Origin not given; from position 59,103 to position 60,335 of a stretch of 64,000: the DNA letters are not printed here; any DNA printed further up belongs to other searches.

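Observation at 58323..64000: Two different TPR-glycosyltransferase fusions bracket apaG-mltA in one coupled gene string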

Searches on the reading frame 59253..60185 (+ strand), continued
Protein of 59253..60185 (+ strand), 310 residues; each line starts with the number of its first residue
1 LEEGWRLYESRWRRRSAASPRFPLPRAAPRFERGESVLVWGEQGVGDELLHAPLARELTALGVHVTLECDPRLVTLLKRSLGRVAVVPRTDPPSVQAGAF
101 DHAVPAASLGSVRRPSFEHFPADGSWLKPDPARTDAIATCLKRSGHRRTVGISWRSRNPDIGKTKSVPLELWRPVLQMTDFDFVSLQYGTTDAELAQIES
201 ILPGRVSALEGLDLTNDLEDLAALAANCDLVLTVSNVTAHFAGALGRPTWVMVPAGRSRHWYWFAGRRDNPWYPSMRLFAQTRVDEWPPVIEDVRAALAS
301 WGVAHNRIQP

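Call 43: search_protein_families(library=ncbifam, proteins=[window:59253-60185:+], max_evalue=10)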
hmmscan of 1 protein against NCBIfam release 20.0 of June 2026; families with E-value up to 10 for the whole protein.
window:59253-60185:+ (310 aa): 2 families
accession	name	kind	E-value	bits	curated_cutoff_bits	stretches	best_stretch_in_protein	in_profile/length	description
TIGR02201.1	heptsyl_trn_III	equivalog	0.0085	15.2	170.2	1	204-274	240-299/344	putative lipopolysaccharide heptosyltransferase III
NF007742.0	PRK10422.1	equivalog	0.17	10.7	467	1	184-263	218-298/352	lipopolysaccharide core heptosyltransferase RfaQ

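Call 55: find_encoding_contigs(protein=P0032, flank=8000, max_places=1)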
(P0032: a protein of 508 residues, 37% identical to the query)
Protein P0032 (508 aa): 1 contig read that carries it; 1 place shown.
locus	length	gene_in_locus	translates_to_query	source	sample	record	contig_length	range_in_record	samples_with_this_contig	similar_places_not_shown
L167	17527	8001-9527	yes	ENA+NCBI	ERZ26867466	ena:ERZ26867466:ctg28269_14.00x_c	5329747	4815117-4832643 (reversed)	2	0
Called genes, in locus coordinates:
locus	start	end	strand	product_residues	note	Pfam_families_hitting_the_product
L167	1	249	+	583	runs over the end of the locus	PF00437:T2SSE, PF13191:AAA_16 (weak)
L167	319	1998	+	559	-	PF13432:TPR_16, PF14559:TPR_19 (weak), PF13432:TPR_16, PF14559:TPR_19 (weak), PF13424:TPR_12 (weak), PF13428:TPR_14 (weak), PF13424:TPR_12 (weak), PF13432:TPR_16 (weak), +13 more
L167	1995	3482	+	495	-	PF00515:TPR_1 (faint), PF07719:TPR_2 (faint), PF13176:TPR_7 (faint), PF13371:TPR_9 (faint), PF14559:TPR_19 (weak), PF23914:TPR_CcmH_CycH, PF13432:TPR_16, PF14559:TPR_19, +8 more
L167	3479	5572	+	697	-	PF00515:TPR_1 (faint), PF07719:TPR_2 (faint), PF13176:TPR_7 (faint), PF13374:TPR_10 (faint), PF13414:TPR_11 (faint), PF13432:TPR_16 (weak), PF13424:TPR_12 (weak), PF13432:TPR_16 (weak), +6 more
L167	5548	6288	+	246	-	-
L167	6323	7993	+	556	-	PF00515:TPR_1 (faint), PF07719:TPR_2 (faint), PF12895:ANAPC3 (faint), PF13174:TPR_6 (faint), PF13428:TPR_14 (weak), PF13432:TPR_16, PF14559:TPR_19 (weak), PF13432:TPR_16, +10 more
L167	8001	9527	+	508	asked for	PF23914:TPR_CcmH_CycH (weak), PF14559:TPR_19 (weak), PF13414:TPR_11 (weak), PF13432:TPR_16 (weak), PF14559:TPR_19, PF00515:TPR_1 (weak), PF07719:TPR_2 (weak), PF13424:TPR_12 (weak), +8 more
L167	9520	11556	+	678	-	PF00515:TPR_1 (faint), PF07719:TPR_2 (faint), PF07721:TPR_4 (faint), PF12895:ANAPC3 (faint), PF13432:TPR_16, PF14559:TPR_19, PF13414:TPR_11 (weak), PF14559:TPR_19 (weak), +15 more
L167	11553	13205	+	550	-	PF12895:ANAPC3 (faint), PF13174:TPR_6 (faint), PF13432:TPR_16, PF14559:TPR_19, PF13432:TPR_16 (weak), PF00515:TPR_1 (weak), PF07719:TPR_2 (weak), PF13432:TPR_16 (weak), +8 more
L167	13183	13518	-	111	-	-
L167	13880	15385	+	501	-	-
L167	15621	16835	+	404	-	PF28597:T2SSF_N, PF00482:T2SSF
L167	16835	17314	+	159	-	PF07963:N_methyl (weak), PF08334:T2SSG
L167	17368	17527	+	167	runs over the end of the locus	-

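Call 56: find_encoding_contigs(protein=P0083, flank=8000, max_places=1)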
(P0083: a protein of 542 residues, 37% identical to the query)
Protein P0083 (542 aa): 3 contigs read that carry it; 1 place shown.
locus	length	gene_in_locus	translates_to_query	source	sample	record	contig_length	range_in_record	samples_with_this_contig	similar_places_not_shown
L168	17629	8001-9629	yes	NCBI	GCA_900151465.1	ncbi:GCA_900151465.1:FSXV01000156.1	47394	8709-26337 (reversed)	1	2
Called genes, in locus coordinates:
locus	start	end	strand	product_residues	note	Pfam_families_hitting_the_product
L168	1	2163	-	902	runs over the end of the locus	PF01624:MutS_I, PF05188:MutS_II, PF05192:MutS_III, PF05190:MutS_IV, PF00488:MutS_V, PF27441:MutS_C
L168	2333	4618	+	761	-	PF00390:malic, PF03949:Malic_M, PF01515:PTA_PTB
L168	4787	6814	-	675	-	PF13292:DXP_synthase_N (weak), PF00456:Transketolase_N, PF02775:TPP_enzyme_C (faint), PF02779:Transket_pyr, PF02780:Transketolase_C, PF22613:Transketolase_C_1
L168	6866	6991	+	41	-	-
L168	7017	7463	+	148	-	-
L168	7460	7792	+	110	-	PF05164:ZapA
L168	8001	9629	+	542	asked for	PF13371:TPR_9 (weak), PF13432:TPR_16, PF14559:TPR_19 (weak), PF13432:TPR_16, PF13414:TPR_11 (weak), PF13432:TPR_16, PF00515:TPR_1 (weak), PF07719:TPR_2 (weak), +6 more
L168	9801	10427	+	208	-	PF01812:5-FTHF_cyc-lig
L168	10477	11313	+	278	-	PF00149:Metallophos (weak), PF13277:YmdB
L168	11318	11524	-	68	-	-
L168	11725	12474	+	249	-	PF20772:TACO1_YebC_N, PF01709:Transcrip_reg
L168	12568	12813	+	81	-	PF11730:DUF3297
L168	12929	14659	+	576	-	PF00528:BPD_transp_1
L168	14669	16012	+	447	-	PF00005:ABC_tran, PF13304:AAA_21 (faint), PF09821:AAA_assoc_C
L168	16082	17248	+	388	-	PF01546:Peptidase_M20, PF07687:M20_dimer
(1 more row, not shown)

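Call 57: search_solved_structures(query=A3, max_evalue=10, show_alignments=3)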
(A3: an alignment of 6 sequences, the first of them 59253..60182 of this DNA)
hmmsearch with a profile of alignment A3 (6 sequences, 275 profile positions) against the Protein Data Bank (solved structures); distinct sequences matched with E-value up to 10: 4.
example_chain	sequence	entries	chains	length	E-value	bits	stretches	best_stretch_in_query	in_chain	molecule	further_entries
3lcu_A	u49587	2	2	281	1.1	11.7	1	24-74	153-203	Sisomicin-gentamicin resistance methylase Sgm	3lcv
9eg4_H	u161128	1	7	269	1.3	11.6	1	148-211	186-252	orf16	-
1psw_A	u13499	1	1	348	1.3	11.5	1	184-220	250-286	ADP-HEPTOSE LPS HEPTOSYLTRANSFERASE II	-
5e0n_X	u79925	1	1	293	2.2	10.8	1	36-80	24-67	Enoyl-CoA hydratase/isomerase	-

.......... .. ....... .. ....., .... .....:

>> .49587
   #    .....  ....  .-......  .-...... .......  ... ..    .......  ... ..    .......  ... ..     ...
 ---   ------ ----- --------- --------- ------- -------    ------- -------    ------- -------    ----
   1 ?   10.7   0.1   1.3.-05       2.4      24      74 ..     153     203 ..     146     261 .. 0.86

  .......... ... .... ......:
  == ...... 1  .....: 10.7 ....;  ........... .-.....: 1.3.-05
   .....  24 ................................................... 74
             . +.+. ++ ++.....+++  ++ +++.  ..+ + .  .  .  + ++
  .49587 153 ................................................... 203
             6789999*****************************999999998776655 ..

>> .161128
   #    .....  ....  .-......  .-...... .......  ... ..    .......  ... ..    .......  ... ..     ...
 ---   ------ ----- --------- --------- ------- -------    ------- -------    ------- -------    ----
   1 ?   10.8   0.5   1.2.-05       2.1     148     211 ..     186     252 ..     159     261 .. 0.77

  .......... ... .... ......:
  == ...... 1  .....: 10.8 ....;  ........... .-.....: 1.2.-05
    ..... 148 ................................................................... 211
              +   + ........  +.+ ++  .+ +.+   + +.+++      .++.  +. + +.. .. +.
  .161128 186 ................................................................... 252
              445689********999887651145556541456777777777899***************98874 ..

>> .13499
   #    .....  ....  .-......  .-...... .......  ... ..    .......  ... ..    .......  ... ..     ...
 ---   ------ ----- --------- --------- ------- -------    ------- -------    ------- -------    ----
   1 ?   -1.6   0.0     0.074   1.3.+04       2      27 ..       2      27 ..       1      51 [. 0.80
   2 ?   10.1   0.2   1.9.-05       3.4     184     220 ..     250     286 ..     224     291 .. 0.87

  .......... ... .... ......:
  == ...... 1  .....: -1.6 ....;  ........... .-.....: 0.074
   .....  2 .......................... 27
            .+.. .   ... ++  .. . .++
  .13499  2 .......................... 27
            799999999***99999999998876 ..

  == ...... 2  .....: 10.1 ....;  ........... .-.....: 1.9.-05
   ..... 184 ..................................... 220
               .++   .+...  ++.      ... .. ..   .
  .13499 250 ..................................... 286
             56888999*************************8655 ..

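Call 59: search_dna_similar(query=window:59253-60182:+, collection=plasmids, mode=protein, max_rows=15)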
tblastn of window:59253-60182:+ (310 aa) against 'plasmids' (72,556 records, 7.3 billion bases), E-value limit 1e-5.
Records with a match: 117; places in all: 279; records where one place covers at least 80% of the query: 105.
Best place of each record, by identity: <60% 117.
By first word of the organism name: Azospirillum 47; Ralstonia 14; Burkholderia 12; Caballeronia 10; Paraburkholderia 9; Cupriavidus 3; Granulicella 2; Roseomonas 2; Salipiger 2; Aristophania 2; and 14 more.
By predicted mobility (MOB-suite, as given by PLSDB): non-mobilizable 90; mobilizable 17; conjugative 10.
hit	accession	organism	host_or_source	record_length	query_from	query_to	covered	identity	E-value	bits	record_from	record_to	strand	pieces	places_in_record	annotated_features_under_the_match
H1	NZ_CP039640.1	Azospirillum sp. TSH100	soil,soil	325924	1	298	96%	36.0%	3e-19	96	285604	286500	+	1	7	tetratricopeptide repeat protein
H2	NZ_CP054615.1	Azospirillum oryzae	cell culture,soil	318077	37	298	85%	39.6%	1e-30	129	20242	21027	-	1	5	tetratricopeptide repeat protein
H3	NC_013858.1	Azospirillum sp. B510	-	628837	37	298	85%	39.3%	3e-19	96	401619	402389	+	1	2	tetratricopeptide repeat protein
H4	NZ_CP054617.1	Azospirillum oryzae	cell culture,soil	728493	34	280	80%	41.7%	5e-25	112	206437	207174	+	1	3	tetratricopeptide repeat protein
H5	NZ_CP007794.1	Azospirillum argentinense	Triticum aestivum L.,Root,wheat ...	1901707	33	298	86%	38.6%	7e-22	103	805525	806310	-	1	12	record has no annotation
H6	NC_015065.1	Granulicella tundricola MP5ACTX9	-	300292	32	298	86%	38.4%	6e-31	129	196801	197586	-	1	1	tetratricopeptide repeat-containing glycosyltransferase family protein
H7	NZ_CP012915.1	Azospirillum brasilense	Digitaria eriantha,microbe,root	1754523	33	297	85%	38.6%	1e-18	94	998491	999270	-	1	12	none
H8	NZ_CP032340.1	Azospirillum brasilense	soil sample,Agricultural field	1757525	33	297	85%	38.6%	1e-18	94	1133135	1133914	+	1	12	none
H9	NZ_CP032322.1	Azospirillum argentinense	soil sample,Agricultural field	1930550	33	286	82%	40.0%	1e-21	102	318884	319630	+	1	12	record has no annotation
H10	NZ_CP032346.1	Azospirillum brasilense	soil sample,Agricultural field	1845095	38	299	85%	38.5%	4e-19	95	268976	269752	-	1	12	record has no annotation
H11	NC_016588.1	Azospirillum lipoferum 4B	-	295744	36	299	85%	37.7%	4e-32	133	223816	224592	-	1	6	tetratricopeptide repeat protein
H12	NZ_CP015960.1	Paraburkholderia caribensis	Mimosa,single cell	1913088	1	300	97%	33.1%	3e-20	98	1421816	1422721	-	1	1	none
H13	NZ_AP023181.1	Paraburkholderia sp. PGU19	Physopelta gutta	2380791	1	300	97%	33.1%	4e-19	95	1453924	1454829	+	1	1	none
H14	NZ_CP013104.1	Paraburkholderia caribensis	-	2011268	1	300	97%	33.1%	6e-19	95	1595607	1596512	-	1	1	none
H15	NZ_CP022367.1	Azospirillum sp. TSH58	single cell,paddy soils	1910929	33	279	80%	40.2%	9e-21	100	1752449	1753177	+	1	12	record has no annotation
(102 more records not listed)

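Call 60: search_dna_similar(query=window:59253-60182:+, collection=plasmids, mode=protein, max_rows=60, rows=spread)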
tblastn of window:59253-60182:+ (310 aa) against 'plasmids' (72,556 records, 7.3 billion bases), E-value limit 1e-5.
Records with a match: 117; places in all: 279; records where one place covers at least 80% of the query: 105.
Best place of each record, by identity: <60% 117.
By first word of the organism name: Azospirillum 47; Ralstonia 14; Burkholderia 12; Caballeronia 10; Paraburkholderia 9; Cupriavidus 3; Granulicella 2; Roseomonas 2; Salipiger 2; Aristophania 2; and 14 more.
By predicted mobility (MOB-suite, as given by PLSDB): non-mobilizable 90; mobilizable 17; conjugative 10.
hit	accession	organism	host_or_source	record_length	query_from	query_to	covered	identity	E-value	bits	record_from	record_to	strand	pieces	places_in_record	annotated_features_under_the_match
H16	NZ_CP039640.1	Azospirillum sp. TSH100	soil,soil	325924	1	298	96%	36.0%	3e-19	96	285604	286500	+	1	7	tetratricopeptide repeat protein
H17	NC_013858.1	Azospirillum sp. B510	-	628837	37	298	85%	39.3%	3e-19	96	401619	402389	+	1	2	tetratricopeptide repeat protein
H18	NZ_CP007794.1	Azospirillum argentinense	Triticum aestivum L.,Root,wheat ...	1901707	33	298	86%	38.6%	7e-22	103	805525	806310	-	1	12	record has no annotation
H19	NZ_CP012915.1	Azospirillum brasilense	Digitaria eriantha,microbe,root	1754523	33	297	85%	38.6%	1e-18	94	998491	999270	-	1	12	none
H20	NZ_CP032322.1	Azospirillum argentinense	soil sample,Agricultural field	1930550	33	286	82%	40.0%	1e-21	102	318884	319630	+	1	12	record has no annotation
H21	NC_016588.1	Azospirillum lipoferum 4B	-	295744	36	299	85%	37.7%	4e-32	133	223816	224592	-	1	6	tetratricopeptide repeat protein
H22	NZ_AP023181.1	Paraburkholderia sp. PGU19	Physopelta gutta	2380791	1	300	97%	33.1%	4e-19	95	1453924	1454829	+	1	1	none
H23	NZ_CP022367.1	Azospirillum sp. TSH58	single cell,paddy soils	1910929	33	279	80%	40.2%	9e-21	100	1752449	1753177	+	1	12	record has no annotation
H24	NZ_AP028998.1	Paraburkholderia sp. 22B1P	-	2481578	1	300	97%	32.8%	9e-19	94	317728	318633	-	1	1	none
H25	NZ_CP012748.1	Paraburkholderia caribensis MBA4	soil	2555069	1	300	97%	32.8%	4e-18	92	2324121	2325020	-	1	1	none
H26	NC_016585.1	Azospirillum lipoferum 4B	-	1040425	34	279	79%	39.7%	1e-19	96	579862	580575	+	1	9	none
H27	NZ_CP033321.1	Azospirillum brasilense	rhizosphere soil of Cynodon ...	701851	34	286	82%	38.5%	1e-24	111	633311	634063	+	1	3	tetratricopeptide repeat protein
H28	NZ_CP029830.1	Azospirillum ramasamyi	single cell,Cow dung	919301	34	279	79%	39.3%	1e-23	108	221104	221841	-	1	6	tetratricopeptide repeat protein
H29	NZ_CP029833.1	Azospirillum ramasamyi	single cell,Cow dung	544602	37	280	79%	39.4%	8e-22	103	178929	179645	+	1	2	tetratricopeptide repeat protein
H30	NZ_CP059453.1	Azospirillum brasilense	Prokaryotes,soil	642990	34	308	89%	34.6%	9e-13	76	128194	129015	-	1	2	hypothetical protein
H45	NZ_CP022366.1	Azospirillum sp. TSH58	single cell,paddy soils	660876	34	300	86%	32.3%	2e-16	87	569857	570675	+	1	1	tetratricopeptide repeat protein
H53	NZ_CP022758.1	Ralstonia solanacearum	Solanum tuberosum,single cell,Potato ...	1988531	34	292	84%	31.3%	3e-12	75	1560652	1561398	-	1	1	none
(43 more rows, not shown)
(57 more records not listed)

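Call 61: get_annotated_region(hit=H53, flank=8000)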
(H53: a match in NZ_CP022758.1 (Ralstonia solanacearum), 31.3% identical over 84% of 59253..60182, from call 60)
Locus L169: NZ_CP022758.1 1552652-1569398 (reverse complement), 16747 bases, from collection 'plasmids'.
description: Ralstonia solanacearum strain T101 plasmid unnamed, complete sequence
organism: Ralstonia solanacearum (NCBI taxid 305)
taxonomy: Bacteria; Pseudomonadota; Betaproteobacteria; Burkholderiales; Burkholderiaceae; Ralstonia; Ralstonia solanacearum
host: -; source: Solanum tuberosum,single cell,Potato bacterial wilt; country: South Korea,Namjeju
typing (MOB-suite, as given by PLSDB): non-mobilizable
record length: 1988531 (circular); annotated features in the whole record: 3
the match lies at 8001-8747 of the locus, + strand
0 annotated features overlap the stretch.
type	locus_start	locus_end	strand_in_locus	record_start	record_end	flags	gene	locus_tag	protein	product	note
